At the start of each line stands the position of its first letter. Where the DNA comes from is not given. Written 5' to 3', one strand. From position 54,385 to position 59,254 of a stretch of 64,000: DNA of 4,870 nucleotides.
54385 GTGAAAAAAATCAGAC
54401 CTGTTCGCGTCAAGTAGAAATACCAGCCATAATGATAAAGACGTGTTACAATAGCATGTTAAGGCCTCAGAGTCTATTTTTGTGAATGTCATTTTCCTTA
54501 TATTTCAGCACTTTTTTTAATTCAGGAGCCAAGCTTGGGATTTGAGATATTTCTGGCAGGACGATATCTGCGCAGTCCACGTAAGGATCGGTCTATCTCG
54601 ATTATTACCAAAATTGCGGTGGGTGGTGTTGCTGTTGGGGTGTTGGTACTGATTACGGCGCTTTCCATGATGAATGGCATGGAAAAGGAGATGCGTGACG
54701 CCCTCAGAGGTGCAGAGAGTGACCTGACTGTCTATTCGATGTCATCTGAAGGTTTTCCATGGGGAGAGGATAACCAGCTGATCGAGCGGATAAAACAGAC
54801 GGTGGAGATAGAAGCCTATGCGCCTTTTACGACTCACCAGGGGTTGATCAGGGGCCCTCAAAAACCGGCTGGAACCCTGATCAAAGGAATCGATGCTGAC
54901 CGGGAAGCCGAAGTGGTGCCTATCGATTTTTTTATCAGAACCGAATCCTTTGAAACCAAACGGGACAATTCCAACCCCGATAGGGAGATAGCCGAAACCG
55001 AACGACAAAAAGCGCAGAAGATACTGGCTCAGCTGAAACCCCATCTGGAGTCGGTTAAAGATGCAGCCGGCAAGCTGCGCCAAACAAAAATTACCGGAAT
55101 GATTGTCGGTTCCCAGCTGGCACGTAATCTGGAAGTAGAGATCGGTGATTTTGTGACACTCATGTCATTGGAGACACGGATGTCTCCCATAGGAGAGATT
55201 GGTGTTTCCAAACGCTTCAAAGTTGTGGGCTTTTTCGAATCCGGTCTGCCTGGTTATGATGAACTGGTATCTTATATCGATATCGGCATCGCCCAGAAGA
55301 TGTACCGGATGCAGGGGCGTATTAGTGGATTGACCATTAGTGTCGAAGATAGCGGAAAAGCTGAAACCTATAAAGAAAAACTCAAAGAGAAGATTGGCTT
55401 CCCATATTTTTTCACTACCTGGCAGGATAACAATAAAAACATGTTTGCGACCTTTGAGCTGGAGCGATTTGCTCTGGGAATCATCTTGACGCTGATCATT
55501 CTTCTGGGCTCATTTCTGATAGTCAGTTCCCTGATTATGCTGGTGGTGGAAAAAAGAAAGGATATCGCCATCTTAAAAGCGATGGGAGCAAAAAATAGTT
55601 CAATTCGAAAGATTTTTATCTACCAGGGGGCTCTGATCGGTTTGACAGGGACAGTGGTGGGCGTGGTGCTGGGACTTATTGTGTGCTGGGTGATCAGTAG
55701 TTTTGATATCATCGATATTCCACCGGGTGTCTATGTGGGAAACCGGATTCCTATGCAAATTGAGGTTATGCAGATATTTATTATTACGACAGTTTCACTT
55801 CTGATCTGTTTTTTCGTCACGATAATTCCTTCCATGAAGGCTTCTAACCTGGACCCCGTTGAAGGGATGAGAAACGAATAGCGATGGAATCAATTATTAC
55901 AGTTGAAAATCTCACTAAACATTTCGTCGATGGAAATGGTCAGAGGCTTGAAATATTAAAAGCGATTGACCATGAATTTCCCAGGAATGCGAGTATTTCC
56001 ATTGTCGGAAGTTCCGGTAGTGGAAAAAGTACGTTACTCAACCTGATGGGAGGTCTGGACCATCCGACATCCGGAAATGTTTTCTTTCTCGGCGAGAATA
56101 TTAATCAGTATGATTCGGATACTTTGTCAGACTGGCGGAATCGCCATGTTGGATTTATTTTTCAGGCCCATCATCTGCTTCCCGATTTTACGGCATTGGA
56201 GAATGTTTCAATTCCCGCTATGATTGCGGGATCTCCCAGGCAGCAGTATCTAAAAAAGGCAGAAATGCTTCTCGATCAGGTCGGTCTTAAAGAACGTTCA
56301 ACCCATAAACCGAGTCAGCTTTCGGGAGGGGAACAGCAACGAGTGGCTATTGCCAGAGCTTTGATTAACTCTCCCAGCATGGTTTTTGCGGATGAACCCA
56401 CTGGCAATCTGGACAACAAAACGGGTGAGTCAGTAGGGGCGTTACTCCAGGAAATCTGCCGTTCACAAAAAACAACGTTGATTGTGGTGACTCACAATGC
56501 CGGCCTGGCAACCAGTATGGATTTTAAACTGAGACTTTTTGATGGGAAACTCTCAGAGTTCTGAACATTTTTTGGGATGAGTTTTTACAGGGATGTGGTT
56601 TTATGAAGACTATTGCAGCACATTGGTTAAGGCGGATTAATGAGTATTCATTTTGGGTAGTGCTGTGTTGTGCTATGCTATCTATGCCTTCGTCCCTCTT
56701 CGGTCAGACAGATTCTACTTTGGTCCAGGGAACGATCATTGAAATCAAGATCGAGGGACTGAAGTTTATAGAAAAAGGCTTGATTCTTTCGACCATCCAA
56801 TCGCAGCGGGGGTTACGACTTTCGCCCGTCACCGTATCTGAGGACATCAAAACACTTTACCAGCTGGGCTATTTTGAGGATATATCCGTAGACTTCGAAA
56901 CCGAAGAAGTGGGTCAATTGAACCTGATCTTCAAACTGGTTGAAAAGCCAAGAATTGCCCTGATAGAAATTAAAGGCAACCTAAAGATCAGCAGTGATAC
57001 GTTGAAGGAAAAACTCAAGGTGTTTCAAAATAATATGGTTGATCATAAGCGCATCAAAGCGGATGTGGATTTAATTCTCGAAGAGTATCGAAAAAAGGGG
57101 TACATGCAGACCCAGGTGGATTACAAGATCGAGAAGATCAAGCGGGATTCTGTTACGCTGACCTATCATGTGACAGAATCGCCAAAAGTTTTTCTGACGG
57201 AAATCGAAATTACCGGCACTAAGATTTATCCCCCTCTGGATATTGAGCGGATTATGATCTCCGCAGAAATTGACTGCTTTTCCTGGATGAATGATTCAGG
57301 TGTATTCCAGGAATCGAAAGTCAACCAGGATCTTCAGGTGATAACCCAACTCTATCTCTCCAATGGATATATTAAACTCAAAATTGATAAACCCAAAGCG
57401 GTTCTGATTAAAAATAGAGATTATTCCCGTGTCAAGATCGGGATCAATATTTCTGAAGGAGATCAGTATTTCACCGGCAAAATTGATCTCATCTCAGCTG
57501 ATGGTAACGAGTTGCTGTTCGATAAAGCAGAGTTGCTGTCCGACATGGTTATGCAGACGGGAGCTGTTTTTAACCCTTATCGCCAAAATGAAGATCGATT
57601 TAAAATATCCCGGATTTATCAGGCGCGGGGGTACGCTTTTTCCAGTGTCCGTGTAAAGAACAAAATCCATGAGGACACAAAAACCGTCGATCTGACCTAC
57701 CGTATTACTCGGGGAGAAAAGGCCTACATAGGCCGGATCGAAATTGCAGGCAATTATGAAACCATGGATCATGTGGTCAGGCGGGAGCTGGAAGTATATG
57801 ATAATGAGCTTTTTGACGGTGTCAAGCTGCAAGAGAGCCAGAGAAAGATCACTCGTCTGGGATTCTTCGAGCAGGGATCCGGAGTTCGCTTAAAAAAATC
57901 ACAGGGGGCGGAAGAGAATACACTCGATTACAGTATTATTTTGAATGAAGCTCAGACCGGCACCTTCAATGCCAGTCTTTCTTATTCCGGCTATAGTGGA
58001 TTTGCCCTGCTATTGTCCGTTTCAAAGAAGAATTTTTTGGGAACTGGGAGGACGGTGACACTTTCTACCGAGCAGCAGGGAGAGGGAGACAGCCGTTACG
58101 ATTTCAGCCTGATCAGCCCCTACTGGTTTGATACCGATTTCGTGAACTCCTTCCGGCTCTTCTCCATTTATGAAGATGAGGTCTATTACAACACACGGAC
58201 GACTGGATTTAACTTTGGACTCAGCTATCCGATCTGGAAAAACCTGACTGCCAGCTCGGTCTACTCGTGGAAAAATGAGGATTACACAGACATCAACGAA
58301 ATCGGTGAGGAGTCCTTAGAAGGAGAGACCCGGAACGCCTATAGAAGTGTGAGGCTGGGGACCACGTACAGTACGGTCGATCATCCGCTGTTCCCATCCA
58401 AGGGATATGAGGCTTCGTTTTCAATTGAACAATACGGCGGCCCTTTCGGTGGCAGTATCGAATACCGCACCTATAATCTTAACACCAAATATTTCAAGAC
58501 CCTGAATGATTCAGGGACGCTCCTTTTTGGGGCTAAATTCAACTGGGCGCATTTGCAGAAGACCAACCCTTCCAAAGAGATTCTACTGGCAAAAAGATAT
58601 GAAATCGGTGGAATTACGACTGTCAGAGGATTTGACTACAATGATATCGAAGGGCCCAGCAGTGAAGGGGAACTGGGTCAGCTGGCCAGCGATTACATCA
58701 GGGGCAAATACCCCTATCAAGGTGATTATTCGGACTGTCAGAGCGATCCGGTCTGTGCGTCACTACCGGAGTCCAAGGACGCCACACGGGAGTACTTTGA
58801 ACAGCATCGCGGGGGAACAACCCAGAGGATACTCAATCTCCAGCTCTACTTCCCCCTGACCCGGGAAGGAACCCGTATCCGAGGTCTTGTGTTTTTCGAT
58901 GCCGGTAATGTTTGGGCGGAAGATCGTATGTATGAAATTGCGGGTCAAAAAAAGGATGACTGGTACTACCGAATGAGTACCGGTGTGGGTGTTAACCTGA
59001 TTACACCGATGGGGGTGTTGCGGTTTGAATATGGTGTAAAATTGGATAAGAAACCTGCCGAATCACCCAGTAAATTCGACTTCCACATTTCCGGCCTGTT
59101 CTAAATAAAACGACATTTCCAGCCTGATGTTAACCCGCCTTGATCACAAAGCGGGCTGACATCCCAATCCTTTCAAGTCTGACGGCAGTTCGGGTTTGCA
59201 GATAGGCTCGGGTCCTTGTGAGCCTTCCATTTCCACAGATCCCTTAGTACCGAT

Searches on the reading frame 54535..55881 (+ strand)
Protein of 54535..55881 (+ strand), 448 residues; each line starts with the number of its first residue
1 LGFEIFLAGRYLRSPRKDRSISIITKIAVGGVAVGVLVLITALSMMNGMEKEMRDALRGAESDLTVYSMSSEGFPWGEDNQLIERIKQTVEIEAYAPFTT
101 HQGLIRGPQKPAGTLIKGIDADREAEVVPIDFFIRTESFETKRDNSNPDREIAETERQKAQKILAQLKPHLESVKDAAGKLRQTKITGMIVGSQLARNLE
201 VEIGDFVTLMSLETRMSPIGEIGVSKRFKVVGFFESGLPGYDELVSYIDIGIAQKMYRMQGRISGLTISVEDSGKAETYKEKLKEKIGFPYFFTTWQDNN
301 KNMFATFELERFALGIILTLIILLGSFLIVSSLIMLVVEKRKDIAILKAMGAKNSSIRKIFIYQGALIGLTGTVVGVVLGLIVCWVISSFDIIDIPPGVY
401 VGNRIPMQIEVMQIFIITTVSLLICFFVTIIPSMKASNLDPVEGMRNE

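Call 22: search_protein_families(library=ncbifam, proteins=[window:54535-55881:+], max_evalue=0.00001)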
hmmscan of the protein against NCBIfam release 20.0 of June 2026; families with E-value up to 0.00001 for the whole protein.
window:54535-55881:+ (448 aa): 10 families
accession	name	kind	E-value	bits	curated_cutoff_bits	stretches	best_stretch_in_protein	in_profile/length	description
TIGR02212.1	lolCE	equivalog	5e-97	325.4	362.45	2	181-448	135-411/411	lipoprotein-releasing ABC transporter permease subunit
NF008357.0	PRK11146.1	exception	6.8e-57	193.1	439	2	174-442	133-408/414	lipoprotein-releasing ABC transporter permease subunit LolE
TIGR02213.1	lolE_release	exception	9.4e-53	179.5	540.35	2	185-443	141-406/411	lipoprotein-releasing ABC transporter permease subunit LolE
NF008076.0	PRK10814.1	exception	1.8e-48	165.6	473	2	169-448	127-399/399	lipoprotein-releasing ABC transporter permease subunit LolC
NF038347.1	FtsX_Gpos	exception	1.5e-11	44.2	225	1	293-382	150-239/296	permease-like cell division protein FtsX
TIGR00439.2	FtsX_Gneg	equivalog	1.8e-08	33.9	255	1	314-389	169-245/292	permease-like cell division protein FtsX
TIGR03434.1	ADOP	subfamily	8.1e-08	30.8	622.3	1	313-447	273-401/803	ADOP family duplicated permease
NF007826.0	PRK10535.1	equivalog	1.1e-07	30.6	966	1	299-446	506-646/648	macrolide ABC transporter ATP-binding protein/permease MacB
NF038346.1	FtsX_actino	exception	3.3e-06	26.7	250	1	302-429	171-298/308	permease-like cell division protein FtsX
NF041854.1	ABC_perm_YbbP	equivalog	7e-06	24.2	999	0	273-390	203-320/806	putative ABC transporter permease subunit YbbP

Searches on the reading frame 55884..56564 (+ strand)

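Call 55: search_protein_families(library=pfam, proteins=[window:55884-56564:+], max_evalue=0.00001)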
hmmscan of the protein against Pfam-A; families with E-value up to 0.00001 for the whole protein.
window:55884-56564:+ (226 aa): 2 families
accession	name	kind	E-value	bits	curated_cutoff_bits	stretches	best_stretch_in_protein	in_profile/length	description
PF00005.33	ABC_tran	-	6.2e-33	114.7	25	1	25-173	1-136/137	ABC transporter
PF02463.25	SMC_N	-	1.2e-06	28.5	40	0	139-218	130-211/220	RecF/RecN/SMC N terminal domain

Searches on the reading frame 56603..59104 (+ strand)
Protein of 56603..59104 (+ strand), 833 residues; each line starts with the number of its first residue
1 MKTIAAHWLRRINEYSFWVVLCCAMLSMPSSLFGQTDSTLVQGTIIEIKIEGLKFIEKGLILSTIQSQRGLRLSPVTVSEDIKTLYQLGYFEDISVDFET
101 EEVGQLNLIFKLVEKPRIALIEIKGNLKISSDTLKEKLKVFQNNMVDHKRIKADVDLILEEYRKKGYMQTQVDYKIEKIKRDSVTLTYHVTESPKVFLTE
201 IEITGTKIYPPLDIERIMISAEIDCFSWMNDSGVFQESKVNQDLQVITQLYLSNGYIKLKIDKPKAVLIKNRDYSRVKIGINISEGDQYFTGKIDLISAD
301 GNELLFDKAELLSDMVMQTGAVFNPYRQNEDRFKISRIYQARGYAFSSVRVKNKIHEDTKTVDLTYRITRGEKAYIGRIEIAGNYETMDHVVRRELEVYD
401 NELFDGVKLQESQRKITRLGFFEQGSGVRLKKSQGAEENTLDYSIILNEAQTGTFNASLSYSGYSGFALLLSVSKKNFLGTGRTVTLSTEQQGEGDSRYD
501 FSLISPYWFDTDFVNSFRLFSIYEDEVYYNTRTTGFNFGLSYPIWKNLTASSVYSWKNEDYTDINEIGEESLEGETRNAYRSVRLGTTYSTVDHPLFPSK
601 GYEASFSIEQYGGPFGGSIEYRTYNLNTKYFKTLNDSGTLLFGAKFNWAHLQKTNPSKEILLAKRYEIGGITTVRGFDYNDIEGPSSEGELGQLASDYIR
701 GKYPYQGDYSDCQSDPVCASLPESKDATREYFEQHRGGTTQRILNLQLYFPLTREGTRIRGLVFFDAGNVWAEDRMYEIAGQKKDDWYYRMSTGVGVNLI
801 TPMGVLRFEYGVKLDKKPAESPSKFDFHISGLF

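Call 55: search_protein_families(library=pfam, proteins=[window:56603-59104:+], max_evalue=0.00001)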
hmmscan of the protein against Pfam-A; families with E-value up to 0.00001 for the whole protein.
window:56603-59104:+ (833 aa): 3 families
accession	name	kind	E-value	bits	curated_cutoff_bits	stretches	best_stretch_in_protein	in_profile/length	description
PF01103.29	Omp85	-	4.8e-46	158.2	24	1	477-831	1-323/325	Omp85 superfamily domain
PF07244.20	POTRA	-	8.6e-44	148.6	21.3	4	116-192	1-78/79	Surface antigen variable number repeat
PF08479.16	POTRA_2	-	1e-07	32.1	24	0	120-186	5-71/76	POTRA domain, ShlB-type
